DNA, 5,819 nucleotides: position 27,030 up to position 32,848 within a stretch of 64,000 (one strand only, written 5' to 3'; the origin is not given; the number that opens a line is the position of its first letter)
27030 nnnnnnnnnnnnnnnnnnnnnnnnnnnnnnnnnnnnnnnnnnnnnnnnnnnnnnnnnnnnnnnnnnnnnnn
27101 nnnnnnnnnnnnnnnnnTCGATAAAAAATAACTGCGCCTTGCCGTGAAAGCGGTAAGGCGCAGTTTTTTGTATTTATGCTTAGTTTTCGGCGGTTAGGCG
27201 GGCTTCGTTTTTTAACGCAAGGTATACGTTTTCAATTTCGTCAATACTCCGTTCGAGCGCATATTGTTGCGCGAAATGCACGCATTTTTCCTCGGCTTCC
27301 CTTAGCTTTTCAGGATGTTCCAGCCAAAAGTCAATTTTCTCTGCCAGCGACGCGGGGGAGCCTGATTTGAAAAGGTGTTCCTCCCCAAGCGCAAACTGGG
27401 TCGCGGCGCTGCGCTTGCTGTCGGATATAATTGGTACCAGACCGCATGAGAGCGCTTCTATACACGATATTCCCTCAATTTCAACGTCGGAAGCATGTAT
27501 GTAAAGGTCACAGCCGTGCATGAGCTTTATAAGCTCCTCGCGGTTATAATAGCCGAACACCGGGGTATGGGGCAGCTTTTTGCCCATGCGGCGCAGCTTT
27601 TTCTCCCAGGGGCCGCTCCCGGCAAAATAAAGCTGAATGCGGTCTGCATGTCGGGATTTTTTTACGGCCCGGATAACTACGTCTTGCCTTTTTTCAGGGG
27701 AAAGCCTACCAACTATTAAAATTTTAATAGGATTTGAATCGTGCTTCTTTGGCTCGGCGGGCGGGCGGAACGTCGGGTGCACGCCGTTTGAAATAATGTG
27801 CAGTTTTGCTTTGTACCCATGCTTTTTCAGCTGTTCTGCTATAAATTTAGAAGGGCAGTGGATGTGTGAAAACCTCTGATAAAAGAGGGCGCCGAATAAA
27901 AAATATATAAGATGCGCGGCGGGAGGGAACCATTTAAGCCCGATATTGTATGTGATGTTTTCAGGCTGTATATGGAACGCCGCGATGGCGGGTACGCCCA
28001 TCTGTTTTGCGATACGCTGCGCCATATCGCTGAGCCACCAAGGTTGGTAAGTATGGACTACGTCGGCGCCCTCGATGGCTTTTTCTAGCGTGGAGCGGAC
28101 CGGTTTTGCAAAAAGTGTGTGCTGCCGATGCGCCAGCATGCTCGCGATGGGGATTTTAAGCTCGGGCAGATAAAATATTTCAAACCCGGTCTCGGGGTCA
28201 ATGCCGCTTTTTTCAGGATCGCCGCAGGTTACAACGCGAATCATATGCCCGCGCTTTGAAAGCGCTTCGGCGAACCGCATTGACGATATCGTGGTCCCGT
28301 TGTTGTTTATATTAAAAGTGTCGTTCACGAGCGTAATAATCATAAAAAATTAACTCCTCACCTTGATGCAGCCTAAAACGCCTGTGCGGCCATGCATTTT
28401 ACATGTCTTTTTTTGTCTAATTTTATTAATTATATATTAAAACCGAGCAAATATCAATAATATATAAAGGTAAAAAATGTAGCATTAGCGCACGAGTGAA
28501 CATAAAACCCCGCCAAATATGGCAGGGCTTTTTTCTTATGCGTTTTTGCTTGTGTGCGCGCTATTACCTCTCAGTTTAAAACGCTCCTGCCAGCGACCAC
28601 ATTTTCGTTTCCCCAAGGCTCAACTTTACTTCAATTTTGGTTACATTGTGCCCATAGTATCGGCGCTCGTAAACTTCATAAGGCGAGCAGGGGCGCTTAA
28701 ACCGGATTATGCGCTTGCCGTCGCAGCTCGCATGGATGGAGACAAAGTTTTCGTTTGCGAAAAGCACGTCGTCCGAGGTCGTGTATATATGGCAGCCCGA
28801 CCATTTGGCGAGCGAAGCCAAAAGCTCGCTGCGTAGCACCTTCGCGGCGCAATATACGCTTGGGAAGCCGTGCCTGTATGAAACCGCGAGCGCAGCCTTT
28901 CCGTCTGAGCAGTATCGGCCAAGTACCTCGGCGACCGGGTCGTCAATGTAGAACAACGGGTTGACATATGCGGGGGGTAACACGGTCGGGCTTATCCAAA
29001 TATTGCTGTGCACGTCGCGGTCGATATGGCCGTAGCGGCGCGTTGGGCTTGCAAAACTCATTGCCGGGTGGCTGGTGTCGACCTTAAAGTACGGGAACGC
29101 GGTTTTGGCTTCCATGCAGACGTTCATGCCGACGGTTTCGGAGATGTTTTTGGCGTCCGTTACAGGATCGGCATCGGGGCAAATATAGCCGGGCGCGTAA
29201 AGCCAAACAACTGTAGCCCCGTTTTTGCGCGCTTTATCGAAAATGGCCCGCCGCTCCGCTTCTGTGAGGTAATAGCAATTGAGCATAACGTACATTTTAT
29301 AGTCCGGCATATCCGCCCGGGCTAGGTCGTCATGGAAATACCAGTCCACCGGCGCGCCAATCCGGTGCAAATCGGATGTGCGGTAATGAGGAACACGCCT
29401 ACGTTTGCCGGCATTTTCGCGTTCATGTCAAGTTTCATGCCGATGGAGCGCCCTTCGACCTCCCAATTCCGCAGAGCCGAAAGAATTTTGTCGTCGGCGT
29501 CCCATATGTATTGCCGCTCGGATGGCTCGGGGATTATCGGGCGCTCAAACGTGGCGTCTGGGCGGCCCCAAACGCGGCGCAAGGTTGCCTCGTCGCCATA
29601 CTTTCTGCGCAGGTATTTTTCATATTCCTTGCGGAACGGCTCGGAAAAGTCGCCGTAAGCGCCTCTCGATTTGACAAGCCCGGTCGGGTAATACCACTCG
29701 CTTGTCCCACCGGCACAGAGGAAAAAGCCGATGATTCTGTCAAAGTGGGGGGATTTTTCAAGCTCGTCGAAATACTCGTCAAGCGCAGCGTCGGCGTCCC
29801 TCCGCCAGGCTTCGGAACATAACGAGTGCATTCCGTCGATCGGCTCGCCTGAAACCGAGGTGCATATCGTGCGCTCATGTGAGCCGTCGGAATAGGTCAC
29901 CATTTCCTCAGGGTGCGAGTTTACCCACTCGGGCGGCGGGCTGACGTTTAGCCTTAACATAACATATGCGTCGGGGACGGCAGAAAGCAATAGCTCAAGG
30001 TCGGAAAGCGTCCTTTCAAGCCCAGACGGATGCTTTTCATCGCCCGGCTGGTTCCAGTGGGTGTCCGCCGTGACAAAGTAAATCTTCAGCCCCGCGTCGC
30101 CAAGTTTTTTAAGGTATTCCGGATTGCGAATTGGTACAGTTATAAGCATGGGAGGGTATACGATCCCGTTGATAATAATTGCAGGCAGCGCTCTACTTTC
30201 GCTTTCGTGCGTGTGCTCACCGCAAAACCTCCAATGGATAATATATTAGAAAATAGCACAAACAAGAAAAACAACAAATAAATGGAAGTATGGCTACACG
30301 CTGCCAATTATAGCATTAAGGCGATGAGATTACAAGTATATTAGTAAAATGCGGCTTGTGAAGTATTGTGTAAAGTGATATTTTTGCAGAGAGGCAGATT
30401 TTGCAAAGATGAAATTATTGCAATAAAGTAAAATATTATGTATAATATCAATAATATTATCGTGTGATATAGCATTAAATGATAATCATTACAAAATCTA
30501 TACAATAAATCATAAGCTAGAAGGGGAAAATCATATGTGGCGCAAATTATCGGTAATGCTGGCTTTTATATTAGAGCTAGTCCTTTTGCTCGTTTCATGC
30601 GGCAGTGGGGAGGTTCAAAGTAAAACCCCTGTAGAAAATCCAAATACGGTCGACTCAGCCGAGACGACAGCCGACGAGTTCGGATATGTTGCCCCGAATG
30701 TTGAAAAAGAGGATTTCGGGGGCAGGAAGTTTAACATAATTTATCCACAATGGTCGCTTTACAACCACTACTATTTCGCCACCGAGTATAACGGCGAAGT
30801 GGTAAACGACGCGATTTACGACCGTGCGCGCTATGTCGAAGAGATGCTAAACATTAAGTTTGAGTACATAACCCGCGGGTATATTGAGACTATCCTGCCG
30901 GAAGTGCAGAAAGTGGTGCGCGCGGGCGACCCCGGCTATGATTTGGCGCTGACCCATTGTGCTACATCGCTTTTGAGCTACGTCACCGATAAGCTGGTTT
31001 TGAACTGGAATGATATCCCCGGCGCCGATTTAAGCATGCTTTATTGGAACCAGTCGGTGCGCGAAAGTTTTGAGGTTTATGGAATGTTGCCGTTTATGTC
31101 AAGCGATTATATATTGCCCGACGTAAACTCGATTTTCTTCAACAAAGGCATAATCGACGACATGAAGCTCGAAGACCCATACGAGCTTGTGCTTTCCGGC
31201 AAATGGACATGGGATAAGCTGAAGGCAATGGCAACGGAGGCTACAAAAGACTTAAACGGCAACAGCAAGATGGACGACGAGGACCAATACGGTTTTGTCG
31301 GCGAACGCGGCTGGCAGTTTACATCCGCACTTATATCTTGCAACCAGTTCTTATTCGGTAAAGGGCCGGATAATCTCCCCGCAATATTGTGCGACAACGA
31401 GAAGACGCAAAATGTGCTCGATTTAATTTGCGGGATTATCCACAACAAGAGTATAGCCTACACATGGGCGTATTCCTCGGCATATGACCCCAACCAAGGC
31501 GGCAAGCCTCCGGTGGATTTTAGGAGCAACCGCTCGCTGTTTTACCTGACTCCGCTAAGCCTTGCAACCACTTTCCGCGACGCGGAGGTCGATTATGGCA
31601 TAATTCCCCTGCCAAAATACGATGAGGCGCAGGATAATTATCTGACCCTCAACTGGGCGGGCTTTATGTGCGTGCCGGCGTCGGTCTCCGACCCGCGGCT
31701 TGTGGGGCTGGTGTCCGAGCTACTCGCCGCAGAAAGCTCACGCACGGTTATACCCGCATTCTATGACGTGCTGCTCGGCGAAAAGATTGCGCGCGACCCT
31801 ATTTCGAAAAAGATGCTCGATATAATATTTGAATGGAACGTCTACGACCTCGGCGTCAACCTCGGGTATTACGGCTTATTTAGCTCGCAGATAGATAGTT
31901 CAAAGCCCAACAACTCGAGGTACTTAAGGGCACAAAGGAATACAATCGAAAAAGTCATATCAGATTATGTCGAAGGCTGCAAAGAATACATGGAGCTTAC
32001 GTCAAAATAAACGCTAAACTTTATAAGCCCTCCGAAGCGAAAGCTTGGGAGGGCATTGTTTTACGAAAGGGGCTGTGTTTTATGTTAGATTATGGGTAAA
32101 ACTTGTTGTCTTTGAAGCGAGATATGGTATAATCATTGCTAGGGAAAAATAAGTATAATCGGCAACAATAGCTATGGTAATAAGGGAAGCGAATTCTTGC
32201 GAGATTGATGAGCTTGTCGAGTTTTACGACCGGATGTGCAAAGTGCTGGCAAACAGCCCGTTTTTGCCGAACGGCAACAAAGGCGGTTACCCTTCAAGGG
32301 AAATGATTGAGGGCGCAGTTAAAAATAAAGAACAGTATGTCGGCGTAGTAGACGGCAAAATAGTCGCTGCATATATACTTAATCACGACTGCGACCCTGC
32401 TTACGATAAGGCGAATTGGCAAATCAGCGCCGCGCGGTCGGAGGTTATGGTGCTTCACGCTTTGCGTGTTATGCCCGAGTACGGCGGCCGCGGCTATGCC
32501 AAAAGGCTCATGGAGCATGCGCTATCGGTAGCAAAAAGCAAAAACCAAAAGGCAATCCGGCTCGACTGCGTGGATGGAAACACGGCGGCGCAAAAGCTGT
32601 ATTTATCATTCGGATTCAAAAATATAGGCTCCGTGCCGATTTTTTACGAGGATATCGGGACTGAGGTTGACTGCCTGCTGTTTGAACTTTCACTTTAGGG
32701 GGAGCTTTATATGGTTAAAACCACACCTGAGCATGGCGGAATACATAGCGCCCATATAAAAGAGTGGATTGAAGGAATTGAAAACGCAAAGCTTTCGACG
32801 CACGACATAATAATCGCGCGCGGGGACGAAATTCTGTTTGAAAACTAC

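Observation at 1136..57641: Eight paralogous lipoprotein SBPs with no cognate permease or ATPase genes, each next to a cytoplasmic glycan-processing enzyme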

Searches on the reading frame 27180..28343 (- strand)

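Call 8: search_protein_families(library=pfam, proteins=[window:27180-28343:-], max_evalue=0.01)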
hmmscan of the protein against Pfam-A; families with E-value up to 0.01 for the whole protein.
window:27180-28343:- (387 aa): 6 families
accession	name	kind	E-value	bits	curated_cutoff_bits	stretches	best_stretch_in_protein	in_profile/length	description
PF00534.26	Glycos_transf_1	-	1.5e-29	103.1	26.4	1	199-351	9-166/172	Glycosyl transferases group 1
PF13439.12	Glyco_transf_4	-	1.1e-20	74.8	28.5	1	15-190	2-168/170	Glycosyltransferase Family 4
PF13692.12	Glyco_trans_1_4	-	1.4e-17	64.7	27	1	207-342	3-141/142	Glycosyl transferases group 1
PF13579.12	Glyco_trans_4_4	-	4.1e-16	60.2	29.7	1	16-187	2-158/158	Glycosyl transferase 4-like domain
PF13524.12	Glyco_trans_1_2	-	3.7e-08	33.9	25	1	227-369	6-141/144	Glycosyl transferase-like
PF20706.3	GT4-conflict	-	8.9e-05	22.1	26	1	178-307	171-310/385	Family 4 Glycosyltransferase in conflict systems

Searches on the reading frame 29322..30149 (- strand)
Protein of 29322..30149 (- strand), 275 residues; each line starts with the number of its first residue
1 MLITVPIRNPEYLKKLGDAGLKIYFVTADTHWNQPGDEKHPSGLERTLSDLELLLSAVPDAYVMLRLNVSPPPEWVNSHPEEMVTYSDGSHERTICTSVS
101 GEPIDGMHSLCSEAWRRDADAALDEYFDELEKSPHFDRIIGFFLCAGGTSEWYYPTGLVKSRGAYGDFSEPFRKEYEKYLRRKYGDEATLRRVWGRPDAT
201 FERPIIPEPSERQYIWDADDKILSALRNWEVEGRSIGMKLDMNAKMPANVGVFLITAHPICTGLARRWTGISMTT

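Call 10: search_protein_families(library=pfam, proteins=[window:29322-30149:-], max_evalue=0.01)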
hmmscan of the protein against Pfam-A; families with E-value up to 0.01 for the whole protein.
window:29322-30149:- (275 aa): 0 families

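Call 46: search_solved_structures(query=window:29322-30149:-, max_evalue=1)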
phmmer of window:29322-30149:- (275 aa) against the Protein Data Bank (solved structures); distinct sequences matched with E-value up to 1: 6.
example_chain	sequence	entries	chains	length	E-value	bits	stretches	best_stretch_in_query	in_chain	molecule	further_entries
6r8i_A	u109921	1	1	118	0.19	14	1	21-90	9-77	Serine/threonine-protein phosphatase 4 regulatory subunit 3A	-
1veo_A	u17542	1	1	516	0.27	13.5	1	131-215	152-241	Beta-amylase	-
5exv_A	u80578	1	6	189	0.51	12.6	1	57-99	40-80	Hemin-degrading HemS.ChuX domain protein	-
4wsf_A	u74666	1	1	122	0.55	12.5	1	21-91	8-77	Serine/threonine-protein phosphatase 4 regulatory subunit 3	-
4bf7_A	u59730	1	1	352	0.55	12.5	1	9-50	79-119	ARABINOGALACTAN ENDO-1,4-BETA-GALACTOSIDASE A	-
1b90_A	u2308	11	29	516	0.71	12.1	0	132-215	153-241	PROTEIN (BETA-AMYLASE) | Beta-amylase | PROTEIN (1,4-ALPHA-D-GLUCAN MALTOHYDROLASE.)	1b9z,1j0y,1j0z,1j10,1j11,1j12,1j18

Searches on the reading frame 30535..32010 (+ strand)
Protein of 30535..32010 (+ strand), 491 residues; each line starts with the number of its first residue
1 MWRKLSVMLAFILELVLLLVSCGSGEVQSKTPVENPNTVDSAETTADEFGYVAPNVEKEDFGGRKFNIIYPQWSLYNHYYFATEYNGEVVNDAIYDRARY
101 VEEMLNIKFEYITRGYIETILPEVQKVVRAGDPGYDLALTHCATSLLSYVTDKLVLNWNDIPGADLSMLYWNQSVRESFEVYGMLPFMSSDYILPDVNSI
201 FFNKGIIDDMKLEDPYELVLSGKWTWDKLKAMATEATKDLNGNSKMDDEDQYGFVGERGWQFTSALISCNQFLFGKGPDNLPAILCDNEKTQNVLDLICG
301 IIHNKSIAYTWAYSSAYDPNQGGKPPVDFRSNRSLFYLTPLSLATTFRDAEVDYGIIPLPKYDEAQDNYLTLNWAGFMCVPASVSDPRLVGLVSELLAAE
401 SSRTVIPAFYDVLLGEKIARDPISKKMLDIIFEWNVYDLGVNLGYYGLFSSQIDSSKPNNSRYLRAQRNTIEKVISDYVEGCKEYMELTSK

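Call 4: search_protein_families(library=pfam, proteins=[window:30535-32010:+], max_evalue=0.1)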
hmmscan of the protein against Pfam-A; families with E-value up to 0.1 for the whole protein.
window:30535-32010:+ (491 aa): 1 family
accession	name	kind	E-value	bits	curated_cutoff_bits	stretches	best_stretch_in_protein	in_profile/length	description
PF01547.30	SBP_bac_1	-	0.037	14.5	26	0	107-242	26-147/307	Bacterial extracellular solute-binding protein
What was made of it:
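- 30535..32010 (+): Paralogue 6, intact (lipobox LVSC). It gives a weak SBP_bac_1 hit, E = 0.037 (call 4).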

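Call 5: search_protein_families(library=ncbifam, proteins=[window:30535-32010:+], max_evalue=0.1)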
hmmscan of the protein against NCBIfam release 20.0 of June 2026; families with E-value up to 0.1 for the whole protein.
window:30535-32010:+ (491 aa): 0 families

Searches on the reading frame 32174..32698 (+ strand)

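Call 10: search_protein_families(library=pfam, proteins=[window:32174-32698:+], max_evalue=0.01)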
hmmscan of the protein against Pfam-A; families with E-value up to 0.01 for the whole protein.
window:32174-32698:+ (174 aa): 7 families
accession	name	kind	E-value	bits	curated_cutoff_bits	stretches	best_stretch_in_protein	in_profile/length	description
PF00583.31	Acetyltransf_1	-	8.5e-15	55.5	20.7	1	51-148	32-116/116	Acetyltransferase (GNAT) family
PF13508.13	Acetyltransf_7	-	1.4e-10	41.9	27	1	55-149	6-83/84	Acetyltransferase (GNAT) domain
PF13673.13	Acetyltransf_10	-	3.4e-07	30.7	23.6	1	92-153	52-112/128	Acetyltransferase (GNAT) domain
PF14542.12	Acetyltransf_CG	-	1.9e-06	28.4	30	1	82-128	15-61/80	GCN5-related N-acetyl-transferase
PF08445.16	FR47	-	1.7e-05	25.1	22.1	1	88-151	18-80/86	FR47-like protein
PF13527.13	Acetyltransf_9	-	0.00036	21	25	1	55-130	44-111/127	Acetyltransferase (GNAT) domain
PF17013.11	Acetyltransf_15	-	0.0029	17.5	35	1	84-151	65-139/210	Putative acetyl-transferase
